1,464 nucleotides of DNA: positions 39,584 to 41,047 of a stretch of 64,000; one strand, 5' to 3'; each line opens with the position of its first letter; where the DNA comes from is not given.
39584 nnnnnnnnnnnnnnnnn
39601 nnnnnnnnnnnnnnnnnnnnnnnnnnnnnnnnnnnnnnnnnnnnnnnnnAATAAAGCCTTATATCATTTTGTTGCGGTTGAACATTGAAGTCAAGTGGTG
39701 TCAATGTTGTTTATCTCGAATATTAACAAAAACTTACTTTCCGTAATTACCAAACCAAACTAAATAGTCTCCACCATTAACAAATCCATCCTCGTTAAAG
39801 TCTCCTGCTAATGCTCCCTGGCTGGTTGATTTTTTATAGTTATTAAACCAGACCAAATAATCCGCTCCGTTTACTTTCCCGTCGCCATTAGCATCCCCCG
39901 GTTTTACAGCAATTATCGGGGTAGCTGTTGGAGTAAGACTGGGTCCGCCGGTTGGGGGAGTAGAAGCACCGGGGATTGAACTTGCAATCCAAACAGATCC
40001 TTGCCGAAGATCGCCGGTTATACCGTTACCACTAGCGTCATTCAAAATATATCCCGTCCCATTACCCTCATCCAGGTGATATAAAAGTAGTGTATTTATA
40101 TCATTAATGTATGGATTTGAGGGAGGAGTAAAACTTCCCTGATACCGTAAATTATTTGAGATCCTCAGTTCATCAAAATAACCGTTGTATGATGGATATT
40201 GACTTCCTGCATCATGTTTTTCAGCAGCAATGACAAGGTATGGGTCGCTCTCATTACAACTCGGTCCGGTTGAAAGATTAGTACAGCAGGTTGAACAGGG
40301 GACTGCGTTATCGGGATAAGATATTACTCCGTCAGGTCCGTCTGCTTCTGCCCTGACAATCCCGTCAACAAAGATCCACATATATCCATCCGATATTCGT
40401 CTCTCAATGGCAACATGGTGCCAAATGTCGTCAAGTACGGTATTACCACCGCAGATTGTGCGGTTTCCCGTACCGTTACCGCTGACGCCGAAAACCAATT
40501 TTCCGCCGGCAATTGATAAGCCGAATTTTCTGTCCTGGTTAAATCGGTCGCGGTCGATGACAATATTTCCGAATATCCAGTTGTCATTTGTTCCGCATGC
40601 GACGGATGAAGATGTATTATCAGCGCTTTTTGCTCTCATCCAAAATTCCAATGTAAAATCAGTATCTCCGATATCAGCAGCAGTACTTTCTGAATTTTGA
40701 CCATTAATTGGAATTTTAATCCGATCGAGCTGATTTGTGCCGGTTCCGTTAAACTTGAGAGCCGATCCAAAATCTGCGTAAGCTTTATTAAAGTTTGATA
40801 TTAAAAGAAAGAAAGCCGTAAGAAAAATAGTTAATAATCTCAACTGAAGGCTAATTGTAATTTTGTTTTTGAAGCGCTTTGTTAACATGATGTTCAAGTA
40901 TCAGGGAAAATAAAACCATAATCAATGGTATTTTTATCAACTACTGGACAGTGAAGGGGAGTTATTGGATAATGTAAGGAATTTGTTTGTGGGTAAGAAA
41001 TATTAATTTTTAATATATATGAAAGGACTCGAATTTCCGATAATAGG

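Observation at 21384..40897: About 19.5-kb cluster of ten consecutive secreted proteins built on cohesin-like and dockerin-like modules: a candidate cellulosome-like surface complex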

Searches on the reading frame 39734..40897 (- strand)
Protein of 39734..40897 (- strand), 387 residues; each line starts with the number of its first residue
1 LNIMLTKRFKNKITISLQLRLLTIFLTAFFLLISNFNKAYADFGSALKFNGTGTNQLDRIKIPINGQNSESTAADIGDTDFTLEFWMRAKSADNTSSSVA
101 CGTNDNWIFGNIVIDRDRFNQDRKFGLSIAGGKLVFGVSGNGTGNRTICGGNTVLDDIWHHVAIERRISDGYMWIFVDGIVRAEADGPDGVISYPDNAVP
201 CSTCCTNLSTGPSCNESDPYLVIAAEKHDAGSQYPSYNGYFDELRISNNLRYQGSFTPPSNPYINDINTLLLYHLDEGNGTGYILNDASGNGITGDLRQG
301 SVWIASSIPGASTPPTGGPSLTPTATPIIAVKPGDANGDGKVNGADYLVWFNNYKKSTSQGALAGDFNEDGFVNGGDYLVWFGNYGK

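Call 3: search_protein_families(library=pfam, proteins=[window:39734-40897:-], max_evalue=0.1)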
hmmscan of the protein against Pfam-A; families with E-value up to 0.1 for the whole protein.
window:39734-40897:- (387 aa): 4 families
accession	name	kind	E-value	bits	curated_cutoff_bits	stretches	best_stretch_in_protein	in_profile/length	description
PF13385.13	Laminin_G_3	-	1.2e-12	48.7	27.6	1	71-196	9-116/151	Concanavalin A-like lectin/glucanases superfamily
PF00404.24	Dockerin_1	-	2.8e-07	31.1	22.9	1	333-379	1-50/57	Dockerin type I domain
PF02210.31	Laminin_G_2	-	0.0036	18.2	22.9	1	124-186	20-80/126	Laminin G domain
PF17785.7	PUA_3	-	0.088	13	22.6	0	165-190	8-33/64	PUA-like domain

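Call 8: search_protein_families(library=ncbifam, proteins=[window:39734-40897:-], max_evalue=0.1)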
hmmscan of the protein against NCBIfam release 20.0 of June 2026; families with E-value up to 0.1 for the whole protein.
window:39734-40897:- (387 aa): 1 family
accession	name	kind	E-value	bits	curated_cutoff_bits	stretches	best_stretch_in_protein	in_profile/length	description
NF041540.1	dockerin_GC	domain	0.012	16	29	1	335-385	11-63/67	GC-type dockerin domain-anchored protein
